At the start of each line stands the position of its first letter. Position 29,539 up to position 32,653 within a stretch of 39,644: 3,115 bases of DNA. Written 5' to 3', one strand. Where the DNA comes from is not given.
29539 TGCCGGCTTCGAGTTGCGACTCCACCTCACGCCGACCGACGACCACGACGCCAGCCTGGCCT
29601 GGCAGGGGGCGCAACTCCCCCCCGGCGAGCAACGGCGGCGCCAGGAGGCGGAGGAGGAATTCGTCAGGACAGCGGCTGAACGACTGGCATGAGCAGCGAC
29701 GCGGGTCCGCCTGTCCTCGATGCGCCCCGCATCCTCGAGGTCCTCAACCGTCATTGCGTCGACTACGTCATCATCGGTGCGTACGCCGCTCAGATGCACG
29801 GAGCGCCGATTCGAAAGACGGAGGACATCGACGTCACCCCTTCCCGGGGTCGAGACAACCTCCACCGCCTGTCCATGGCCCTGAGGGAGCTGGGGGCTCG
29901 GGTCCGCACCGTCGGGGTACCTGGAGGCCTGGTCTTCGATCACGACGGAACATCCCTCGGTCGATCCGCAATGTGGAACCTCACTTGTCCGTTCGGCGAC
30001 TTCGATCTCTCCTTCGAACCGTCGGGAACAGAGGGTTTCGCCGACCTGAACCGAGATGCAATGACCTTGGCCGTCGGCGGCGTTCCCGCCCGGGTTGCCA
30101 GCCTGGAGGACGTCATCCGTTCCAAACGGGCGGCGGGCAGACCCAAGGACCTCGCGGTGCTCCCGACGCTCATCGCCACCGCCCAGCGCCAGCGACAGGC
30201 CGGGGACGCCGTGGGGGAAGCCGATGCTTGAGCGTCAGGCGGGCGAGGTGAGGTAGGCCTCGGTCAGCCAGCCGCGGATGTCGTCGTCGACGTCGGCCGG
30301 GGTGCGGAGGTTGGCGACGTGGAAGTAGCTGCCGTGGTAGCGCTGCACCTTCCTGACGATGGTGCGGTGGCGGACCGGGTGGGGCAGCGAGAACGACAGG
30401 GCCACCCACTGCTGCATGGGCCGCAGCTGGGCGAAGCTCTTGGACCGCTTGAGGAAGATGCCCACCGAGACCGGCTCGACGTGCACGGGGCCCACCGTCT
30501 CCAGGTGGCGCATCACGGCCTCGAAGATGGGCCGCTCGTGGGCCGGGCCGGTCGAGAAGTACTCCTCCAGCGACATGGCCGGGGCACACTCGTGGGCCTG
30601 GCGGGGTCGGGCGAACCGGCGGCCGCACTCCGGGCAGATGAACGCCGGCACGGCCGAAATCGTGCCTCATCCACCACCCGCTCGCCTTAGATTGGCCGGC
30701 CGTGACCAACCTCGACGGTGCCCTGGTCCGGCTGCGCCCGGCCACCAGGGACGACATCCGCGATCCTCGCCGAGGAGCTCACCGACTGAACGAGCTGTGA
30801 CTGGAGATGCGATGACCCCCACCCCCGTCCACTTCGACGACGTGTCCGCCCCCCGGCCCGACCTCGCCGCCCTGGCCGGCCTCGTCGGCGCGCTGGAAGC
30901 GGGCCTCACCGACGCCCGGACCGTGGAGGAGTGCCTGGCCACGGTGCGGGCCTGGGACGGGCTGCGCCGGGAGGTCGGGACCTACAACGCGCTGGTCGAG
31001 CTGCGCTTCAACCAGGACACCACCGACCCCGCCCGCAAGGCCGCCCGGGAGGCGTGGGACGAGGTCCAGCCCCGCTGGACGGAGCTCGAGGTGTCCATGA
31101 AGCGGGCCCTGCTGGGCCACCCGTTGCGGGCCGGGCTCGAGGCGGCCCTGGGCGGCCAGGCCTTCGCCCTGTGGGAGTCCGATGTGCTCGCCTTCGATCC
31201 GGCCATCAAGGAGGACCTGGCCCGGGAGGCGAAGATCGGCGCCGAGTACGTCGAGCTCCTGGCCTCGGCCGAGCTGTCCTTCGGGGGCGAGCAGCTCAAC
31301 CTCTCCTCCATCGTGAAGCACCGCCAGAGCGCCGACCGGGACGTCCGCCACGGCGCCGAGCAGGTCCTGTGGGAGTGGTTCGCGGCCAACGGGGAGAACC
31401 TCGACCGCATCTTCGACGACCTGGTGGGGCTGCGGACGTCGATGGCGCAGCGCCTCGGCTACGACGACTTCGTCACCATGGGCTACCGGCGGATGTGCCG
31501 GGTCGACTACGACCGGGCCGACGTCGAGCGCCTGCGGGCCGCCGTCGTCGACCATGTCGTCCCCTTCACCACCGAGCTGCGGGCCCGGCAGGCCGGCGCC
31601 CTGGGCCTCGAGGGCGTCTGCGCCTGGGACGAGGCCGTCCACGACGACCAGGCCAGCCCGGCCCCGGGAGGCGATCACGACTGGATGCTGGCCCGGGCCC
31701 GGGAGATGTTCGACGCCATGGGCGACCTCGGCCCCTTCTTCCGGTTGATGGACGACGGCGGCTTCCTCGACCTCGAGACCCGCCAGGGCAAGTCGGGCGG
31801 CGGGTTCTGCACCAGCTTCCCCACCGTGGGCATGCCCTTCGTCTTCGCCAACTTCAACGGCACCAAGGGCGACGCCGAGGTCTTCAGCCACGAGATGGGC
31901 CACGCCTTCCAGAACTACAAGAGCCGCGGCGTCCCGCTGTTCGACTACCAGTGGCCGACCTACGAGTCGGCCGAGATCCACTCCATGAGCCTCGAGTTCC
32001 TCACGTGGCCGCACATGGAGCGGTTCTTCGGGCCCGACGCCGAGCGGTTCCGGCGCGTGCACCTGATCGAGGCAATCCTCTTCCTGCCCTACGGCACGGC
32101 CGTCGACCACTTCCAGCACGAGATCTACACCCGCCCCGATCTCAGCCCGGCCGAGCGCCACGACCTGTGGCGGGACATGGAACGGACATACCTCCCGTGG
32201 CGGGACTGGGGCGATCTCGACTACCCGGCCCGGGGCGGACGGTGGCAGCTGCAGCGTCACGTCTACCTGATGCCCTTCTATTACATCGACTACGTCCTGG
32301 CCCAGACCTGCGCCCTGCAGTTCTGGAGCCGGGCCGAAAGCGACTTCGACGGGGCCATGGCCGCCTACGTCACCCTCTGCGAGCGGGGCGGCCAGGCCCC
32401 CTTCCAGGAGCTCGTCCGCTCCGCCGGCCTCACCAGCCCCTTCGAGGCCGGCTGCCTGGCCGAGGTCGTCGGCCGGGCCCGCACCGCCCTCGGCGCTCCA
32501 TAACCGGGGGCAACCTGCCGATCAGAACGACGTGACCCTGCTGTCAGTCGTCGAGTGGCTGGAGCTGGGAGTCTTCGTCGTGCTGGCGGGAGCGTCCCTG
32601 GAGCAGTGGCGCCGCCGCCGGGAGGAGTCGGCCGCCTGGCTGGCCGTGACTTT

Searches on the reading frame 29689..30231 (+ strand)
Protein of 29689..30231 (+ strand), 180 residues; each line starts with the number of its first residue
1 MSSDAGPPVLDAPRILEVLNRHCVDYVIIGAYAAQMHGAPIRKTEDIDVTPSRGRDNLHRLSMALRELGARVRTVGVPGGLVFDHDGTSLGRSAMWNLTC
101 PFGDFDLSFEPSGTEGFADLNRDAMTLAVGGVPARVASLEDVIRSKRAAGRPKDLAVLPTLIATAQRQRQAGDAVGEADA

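Call 105: search_protein_families(library=pfam, proteins=[window:29689-30231:+], max_evalue=0.01)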
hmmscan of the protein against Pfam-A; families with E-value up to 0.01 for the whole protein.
window:29689-30231:+ (180 aa): 3 families
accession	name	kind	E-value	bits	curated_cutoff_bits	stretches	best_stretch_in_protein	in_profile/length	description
PF19502.5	DUF6036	-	0.00011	22.4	23.6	0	23-60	19-58/164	Nucleotidyltransferase of unknown function (DUF6036)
PF10706.15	Aminoglyc_resit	-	0.0032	18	21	1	14-76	4-65/149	Aminoglycoside-2''-adenylyltransferase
PF09970.15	DUF2204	-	0.0044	17.1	20.3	0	14-49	7-42/181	Nucleotidyl transferase of unknown function (DUF2204)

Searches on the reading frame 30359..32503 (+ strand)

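Call 10: search_protein_families(library=pfam, proteins=[window:30359-32503:+], max_evalue=0.01)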
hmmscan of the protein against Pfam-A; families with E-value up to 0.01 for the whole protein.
window:30359-32503:+ (714 aa): 1 family
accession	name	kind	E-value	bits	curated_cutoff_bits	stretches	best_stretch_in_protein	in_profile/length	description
PF01432.26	Peptidase_M3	-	8e-26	91.8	27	2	468-701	187-453/457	Peptidase family M3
